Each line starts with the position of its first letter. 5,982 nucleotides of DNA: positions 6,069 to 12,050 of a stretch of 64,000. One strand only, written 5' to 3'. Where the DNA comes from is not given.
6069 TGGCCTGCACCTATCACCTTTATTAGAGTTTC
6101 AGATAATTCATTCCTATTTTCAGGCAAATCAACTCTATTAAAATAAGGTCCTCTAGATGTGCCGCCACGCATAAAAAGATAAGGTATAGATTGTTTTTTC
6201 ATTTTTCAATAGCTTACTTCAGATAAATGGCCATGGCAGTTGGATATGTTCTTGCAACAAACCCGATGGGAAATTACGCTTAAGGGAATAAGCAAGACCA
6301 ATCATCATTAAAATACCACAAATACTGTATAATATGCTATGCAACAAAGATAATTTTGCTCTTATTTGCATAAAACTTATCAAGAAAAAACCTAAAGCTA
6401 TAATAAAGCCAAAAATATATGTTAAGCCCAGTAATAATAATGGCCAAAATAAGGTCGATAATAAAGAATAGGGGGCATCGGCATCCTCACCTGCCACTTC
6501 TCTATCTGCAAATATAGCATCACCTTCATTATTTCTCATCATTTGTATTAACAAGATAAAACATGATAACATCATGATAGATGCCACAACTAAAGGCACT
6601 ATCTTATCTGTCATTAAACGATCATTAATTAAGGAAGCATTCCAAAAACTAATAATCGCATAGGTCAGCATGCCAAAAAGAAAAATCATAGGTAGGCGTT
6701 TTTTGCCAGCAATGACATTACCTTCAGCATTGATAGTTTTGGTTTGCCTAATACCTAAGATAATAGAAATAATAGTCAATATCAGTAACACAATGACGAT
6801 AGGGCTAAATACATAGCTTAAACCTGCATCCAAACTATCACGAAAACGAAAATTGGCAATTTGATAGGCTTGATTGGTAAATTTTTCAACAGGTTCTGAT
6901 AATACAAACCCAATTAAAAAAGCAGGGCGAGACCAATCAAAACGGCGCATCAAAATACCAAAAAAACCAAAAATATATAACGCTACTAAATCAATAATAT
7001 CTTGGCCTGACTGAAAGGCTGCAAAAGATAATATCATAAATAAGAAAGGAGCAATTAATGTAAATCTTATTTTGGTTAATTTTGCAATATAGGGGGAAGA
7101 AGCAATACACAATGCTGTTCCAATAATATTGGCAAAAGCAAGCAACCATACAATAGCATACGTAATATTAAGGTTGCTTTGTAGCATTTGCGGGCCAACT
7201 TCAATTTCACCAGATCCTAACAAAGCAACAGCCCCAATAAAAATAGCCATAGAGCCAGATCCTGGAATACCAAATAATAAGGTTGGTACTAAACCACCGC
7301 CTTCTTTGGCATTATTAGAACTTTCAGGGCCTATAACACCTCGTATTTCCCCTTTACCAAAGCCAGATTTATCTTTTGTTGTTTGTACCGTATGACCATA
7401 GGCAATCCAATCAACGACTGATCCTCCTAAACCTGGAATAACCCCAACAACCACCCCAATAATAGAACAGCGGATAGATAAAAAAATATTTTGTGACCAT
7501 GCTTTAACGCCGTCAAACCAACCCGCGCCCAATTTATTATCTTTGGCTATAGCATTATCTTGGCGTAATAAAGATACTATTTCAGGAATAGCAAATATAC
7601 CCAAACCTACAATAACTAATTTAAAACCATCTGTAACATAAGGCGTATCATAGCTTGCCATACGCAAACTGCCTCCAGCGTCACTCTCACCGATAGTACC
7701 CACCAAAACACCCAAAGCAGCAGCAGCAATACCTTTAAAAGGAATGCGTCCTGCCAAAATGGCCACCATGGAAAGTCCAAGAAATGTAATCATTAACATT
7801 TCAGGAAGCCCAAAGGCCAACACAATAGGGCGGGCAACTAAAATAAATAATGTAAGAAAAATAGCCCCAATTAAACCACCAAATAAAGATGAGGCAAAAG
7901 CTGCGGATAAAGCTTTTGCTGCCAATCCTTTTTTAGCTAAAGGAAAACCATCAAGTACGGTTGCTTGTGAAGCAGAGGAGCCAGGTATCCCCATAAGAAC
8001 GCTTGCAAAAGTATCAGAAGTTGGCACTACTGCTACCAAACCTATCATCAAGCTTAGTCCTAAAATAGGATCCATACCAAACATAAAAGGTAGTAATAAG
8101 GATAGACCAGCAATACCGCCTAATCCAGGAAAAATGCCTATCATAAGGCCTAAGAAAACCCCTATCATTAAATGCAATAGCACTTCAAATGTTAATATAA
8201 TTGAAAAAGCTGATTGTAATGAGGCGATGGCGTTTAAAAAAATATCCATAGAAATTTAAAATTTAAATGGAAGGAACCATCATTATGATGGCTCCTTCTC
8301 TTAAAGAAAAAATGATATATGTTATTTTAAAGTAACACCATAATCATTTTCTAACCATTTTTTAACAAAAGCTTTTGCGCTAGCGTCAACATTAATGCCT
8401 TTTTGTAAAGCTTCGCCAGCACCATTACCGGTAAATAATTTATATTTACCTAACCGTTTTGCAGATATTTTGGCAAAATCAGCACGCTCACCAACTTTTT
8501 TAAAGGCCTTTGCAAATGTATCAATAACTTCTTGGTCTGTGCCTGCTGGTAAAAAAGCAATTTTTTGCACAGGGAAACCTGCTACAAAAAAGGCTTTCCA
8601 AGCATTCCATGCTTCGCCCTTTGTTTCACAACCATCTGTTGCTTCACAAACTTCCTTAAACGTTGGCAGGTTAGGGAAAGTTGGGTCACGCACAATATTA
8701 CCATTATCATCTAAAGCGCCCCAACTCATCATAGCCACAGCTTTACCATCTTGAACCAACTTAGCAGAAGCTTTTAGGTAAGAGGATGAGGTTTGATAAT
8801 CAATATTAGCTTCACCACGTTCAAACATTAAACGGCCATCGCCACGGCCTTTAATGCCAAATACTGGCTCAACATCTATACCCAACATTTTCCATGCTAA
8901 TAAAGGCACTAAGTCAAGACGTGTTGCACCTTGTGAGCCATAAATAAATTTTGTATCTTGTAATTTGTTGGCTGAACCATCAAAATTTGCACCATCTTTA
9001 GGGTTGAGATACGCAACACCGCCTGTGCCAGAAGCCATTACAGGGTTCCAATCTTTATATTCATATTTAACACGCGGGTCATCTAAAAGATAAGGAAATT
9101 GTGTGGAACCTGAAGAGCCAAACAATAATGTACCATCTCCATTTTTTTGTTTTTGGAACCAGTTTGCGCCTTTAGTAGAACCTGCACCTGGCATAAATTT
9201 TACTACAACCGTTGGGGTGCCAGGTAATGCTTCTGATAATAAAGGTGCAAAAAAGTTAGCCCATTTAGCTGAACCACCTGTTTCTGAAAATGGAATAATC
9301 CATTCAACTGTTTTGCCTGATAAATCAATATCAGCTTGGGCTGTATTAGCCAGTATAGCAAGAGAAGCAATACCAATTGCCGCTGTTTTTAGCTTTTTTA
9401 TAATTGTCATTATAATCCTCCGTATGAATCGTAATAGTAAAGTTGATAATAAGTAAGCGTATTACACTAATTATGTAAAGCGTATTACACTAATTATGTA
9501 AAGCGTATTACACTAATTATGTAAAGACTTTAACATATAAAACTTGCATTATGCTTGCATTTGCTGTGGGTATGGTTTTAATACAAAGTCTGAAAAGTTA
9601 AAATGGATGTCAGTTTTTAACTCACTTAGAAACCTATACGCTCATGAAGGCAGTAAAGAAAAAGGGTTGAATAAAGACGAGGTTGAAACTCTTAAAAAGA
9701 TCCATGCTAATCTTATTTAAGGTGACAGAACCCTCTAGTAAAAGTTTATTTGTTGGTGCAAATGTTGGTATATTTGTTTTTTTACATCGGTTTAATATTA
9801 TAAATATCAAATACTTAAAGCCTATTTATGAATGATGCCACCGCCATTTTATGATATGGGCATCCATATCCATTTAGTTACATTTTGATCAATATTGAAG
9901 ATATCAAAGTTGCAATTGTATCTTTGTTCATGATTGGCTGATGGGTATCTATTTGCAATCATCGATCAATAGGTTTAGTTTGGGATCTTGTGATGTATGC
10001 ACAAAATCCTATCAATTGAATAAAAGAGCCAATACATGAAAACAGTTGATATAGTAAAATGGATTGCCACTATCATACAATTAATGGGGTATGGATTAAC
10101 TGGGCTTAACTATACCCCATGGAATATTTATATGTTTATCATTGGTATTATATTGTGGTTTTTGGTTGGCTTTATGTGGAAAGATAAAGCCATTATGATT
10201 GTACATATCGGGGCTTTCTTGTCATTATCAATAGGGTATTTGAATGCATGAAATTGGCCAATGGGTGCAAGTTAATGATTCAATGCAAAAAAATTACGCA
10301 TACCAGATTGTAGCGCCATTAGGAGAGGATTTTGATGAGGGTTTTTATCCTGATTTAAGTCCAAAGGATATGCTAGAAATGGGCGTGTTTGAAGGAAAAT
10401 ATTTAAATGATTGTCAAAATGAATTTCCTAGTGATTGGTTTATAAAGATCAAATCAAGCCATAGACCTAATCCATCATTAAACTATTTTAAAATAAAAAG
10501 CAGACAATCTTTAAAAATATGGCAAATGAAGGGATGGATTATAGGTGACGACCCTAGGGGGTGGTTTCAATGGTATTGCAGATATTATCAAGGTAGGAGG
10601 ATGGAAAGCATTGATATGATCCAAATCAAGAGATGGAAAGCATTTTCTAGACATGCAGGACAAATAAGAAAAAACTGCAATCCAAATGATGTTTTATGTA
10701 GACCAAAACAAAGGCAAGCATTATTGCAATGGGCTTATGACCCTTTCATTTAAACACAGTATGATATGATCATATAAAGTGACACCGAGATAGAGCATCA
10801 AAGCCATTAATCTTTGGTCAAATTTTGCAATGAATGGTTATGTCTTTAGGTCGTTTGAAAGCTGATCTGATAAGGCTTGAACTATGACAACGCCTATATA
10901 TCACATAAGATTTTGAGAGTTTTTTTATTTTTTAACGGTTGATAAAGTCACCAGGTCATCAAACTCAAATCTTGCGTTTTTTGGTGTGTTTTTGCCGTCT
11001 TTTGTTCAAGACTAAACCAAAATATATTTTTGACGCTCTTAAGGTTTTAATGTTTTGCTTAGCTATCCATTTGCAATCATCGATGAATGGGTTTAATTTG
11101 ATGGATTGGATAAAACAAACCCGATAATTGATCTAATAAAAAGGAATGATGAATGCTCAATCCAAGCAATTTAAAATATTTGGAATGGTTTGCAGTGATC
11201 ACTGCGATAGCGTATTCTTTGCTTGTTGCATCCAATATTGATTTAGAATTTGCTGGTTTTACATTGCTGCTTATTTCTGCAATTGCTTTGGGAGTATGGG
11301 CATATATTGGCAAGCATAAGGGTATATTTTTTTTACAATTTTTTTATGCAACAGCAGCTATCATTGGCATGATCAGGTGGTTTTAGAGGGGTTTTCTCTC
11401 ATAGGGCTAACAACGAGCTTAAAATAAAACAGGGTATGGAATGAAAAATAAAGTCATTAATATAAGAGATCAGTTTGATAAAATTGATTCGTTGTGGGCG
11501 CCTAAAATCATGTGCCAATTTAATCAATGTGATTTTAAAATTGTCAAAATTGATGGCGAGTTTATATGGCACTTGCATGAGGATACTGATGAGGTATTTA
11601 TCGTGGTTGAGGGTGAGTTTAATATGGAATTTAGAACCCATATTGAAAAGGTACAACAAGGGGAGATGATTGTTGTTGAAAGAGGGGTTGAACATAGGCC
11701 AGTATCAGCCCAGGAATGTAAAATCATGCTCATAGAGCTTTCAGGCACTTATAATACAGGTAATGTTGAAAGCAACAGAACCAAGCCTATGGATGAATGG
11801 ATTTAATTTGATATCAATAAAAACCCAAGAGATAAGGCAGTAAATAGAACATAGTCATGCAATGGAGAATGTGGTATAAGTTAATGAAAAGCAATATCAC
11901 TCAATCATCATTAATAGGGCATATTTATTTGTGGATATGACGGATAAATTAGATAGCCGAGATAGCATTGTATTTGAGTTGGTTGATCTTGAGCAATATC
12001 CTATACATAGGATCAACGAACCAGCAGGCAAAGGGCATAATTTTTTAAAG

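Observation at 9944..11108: Duplicated about 45-bp promoter/leader element upstream of both mini-PnuC genes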

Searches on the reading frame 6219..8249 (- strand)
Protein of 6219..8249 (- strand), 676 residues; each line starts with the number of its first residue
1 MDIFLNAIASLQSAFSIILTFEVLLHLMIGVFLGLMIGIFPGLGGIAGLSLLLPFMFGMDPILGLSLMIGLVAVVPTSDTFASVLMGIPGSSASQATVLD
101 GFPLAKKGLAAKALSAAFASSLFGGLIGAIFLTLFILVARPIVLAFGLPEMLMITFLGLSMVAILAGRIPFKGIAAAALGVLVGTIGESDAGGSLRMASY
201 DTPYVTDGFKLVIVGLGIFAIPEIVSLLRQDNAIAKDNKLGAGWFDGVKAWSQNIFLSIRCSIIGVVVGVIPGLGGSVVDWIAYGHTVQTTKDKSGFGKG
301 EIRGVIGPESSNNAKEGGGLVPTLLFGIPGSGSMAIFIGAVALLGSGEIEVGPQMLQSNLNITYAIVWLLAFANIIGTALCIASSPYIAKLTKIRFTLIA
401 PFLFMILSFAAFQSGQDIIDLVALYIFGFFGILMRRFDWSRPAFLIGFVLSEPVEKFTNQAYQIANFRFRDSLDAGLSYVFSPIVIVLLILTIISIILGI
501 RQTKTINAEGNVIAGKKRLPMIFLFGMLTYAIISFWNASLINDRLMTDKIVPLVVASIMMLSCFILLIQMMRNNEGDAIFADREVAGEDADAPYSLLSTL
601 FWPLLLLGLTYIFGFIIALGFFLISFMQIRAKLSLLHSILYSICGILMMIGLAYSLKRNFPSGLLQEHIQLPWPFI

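Call 39: search_protein_families(library=pfam, proteins=[window:6219-8249:-], max_evalue=0.00001)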
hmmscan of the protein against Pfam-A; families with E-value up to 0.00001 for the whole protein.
window:6219-8249:- (676 aa): 1 family
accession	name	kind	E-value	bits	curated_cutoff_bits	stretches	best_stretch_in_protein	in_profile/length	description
PF01970.21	TctA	-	3.2e-109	365.8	28.9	1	24-445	1-422/423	Tripartite tricarboxylate transporter TctA family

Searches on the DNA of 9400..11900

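Call 3: search_rna_families(source=window, start=9400, end=11900, threshold=evalue, max_evalue=10, show_alignments=3)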
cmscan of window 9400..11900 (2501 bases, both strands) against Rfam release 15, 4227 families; matches with E-value up to 10: 2.
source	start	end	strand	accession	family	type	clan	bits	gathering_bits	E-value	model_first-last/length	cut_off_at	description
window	10639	10750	+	RF01770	rimP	Cis-reg; leader;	-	18.4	47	9.3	1-102/102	no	Gammaprotebacteria rimP leader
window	10143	10196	-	RF00032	Histone3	Cis-reg;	-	14.3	34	4.3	1-46/46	no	Histone 3' UTR stem-loop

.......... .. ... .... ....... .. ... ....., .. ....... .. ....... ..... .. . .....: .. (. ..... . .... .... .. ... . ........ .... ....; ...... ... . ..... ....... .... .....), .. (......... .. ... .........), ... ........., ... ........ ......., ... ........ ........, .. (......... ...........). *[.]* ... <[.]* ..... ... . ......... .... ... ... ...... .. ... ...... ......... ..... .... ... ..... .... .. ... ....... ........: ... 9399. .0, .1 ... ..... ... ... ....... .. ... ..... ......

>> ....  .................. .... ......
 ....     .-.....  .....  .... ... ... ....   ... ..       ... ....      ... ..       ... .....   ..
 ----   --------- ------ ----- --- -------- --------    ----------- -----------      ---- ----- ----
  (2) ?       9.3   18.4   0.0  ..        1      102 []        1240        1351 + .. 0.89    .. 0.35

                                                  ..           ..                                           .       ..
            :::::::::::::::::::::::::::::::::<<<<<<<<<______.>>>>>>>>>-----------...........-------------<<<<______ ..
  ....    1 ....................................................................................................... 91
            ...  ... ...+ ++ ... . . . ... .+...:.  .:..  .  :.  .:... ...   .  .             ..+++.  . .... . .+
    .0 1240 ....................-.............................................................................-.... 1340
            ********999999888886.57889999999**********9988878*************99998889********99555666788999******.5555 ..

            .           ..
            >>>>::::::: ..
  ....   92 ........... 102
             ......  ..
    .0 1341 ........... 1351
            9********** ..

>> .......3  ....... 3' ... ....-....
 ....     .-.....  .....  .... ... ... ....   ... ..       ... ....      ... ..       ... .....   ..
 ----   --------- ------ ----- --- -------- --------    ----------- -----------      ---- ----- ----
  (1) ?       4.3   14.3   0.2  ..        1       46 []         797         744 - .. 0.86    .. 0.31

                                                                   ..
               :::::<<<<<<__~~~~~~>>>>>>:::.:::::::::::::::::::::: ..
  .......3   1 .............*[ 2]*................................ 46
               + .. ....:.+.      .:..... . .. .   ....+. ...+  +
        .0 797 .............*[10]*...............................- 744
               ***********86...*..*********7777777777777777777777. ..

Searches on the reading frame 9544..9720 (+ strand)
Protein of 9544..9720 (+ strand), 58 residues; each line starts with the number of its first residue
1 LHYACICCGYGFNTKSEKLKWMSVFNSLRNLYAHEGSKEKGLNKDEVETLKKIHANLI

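Call 4: search_protein_families(library=pfam, proteins=[window:9544-9720:+], max_evalue=1)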
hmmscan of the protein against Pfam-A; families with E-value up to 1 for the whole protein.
window:9544-9720:+ (58 aa): 2 families
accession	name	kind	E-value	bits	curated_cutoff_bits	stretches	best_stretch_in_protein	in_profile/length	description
PF18739.6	HEPN_Apea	-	0.01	16.7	24.4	1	15-50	77-112/136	Apea-like HEPN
PF13894.12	zf-C2H2_4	-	0.23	12.7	27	0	3-17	1-15/24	C2H2-type zinc finger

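Call 66: search_protein_families(library=phrogs, proteins=[window:9544-9720:+], max_evalue=0.1)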
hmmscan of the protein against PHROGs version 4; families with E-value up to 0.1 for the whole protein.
window:9544-9720:+ (58 aa): 0 families

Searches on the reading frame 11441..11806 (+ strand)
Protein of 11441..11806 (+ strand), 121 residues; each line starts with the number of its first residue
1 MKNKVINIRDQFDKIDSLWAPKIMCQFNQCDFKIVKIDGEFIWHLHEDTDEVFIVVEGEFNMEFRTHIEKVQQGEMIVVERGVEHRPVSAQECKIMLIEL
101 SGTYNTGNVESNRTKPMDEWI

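Call 4: search_protein_families(library=pfam, proteins=[window:11441-11806:+], max_evalue=1)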
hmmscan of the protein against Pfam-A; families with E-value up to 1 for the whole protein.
window:11441-11806:+ (121 aa): 5 families
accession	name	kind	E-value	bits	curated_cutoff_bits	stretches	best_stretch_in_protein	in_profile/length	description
PF07883.17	Cupin_2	-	4.5e-10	39.5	27.2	1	39-96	9-67/70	Cupin domain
PF00190.28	Cupin_1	-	0.0032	17.5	22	1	44-111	49-123/151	Cupin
PF22200.2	ExsA_N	-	0.025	15.4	27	1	52-100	3-53/136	ExsA N-terminal regulatory domain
PF21571.2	ArgZ-like_C_1st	-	0.036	14.5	27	1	35-87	4-56/84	Arginine dihydrolase ArgZ-like, C-terminal, first region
PF16867.11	DMSP_lyase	-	0.12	12.6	27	1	44-91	111-157/162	Dimethlysulfonioproprionate lyase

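Call 28: search_protein_families(library=ncbifam, proteins=[window:11441-11806:+], max_evalue=0.01)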
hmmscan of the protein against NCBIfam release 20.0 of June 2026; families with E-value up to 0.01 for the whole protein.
window:11441-11806:+ (121 aa): 2 families
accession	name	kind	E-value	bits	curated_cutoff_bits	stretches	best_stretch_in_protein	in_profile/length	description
NF049940.1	MandnitrLy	equivalog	0.0087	15.9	140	0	42-106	49-113/130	(R)-mandelonitrile lyase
NF011154.0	PRK14560.1-6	equivalog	0.0095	16.1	224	0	26-84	38-94/159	putative RNA-binding protein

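Call 46: find_homologous_proteins(query=window:11441-11806:+)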
Query window:11441-11806:+ (121 aa): 202 proteins with E <= 0.001 among 203 candidates; the best 120 are listed.
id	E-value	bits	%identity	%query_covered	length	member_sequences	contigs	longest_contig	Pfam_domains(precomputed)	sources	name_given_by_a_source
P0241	5.4e-77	273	100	100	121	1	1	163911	PF07883.18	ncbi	-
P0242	8.5e-59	215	78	100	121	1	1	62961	PF07883.18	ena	-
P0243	1.6e-35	139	52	97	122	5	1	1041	PF07883.18,PF06052.19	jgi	jgi:mannose-6-phosphate isomerase-like protein (cupin superfamily)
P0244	1.9e-35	139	51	100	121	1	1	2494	PF07883.18,PF00190.29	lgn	-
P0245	3.3e-35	138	53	96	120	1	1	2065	PF07883.18,PF06249.19,PF01050.25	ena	-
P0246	8.2e-35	137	49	100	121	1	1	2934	PF07883.18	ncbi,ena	-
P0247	1.4e-34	136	50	98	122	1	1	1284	PF07883.18,PF06052.19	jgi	jgi:mannose-6-phosphate isomerase-like protein (cupin superfamily)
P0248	1.6e-34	136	49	100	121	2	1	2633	PF07883.18,PF02311.26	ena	-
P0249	2.9e-34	135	50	100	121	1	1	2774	PF07883.18,PF05899.19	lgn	-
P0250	7.0e-34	134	50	98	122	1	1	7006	PF07883.18,PF06052.19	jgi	jgi:mannose-6-phosphate isomerase-like protein (cupin superfamily)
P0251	7.7e-34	134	53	100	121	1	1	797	PF07883.18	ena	-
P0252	9.9e-34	134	50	97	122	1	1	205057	PF07883.18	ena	-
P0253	1.0e-33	134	49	96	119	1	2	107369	PF07883.18,PF05899.19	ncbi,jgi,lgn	jgi:mannose-6-phosphate isomerase-like protein (cupin superfamily)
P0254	1.5e-33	133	52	100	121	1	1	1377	PF07883.18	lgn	-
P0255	3.0e-33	132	48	100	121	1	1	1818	PF07883.18,PF02311.26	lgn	-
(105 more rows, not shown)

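Call 47: find_encoding_contigs(protein=P0242, flank=10000, max_places=3)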
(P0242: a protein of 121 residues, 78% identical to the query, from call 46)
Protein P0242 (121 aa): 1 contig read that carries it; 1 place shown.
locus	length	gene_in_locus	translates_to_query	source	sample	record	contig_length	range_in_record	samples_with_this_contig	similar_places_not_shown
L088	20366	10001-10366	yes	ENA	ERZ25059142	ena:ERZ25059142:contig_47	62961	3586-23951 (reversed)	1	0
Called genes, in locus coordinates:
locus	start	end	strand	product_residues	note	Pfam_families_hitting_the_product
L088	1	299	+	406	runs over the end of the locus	PF00709:Adenylsucc_synt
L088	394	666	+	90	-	PF01722:BolA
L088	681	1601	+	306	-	PF01547:SBP_bac_1, PF13343:SBP_bac_6 (weak)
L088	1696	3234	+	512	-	-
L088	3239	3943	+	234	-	PF00005:ABC_tran, PF13304:AAA_21 (weak)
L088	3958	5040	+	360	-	PF10150:RNase_E_G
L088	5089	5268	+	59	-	PF03884:YacG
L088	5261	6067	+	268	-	PF03096:Ndr, PF12146:Hydrolase_4, PF00561:Abhydrolase_1, PF12697:Abhydrolase_6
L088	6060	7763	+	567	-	PF02776:TPP_enzyme_N, PF00205:TPP_enzyme_M, PF02775:TPP_enzyme_C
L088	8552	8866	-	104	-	-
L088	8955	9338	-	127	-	-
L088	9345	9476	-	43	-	-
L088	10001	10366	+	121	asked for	PF07883:Cupin_2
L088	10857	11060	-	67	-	-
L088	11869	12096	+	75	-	-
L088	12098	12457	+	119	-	PF00857:Isochorismatase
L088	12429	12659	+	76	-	PF00857:Isochorismatase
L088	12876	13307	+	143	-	PF01042:Ribonuc_L-PSP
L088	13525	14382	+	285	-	PF04116:FA_hydroxylase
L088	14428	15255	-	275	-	PF00756:Esterase, PF00326:Peptidase_S9, PF12146:Hydrolase_4 (faint)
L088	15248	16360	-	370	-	PF08240:ADH_N, PF00107:ADH_zinc_N, PF13602:ADH_zinc_N_2 (weak)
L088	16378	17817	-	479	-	PF00171:Aldedh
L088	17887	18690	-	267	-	PF01061:ABC2_membrane, PF12698:ABC2_membrane_3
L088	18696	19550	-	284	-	PF00702:Hydrolase (weak), PF13344:Hydrolase_6, PF13242:Hydrolase_like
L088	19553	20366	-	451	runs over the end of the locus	PF00563:EAL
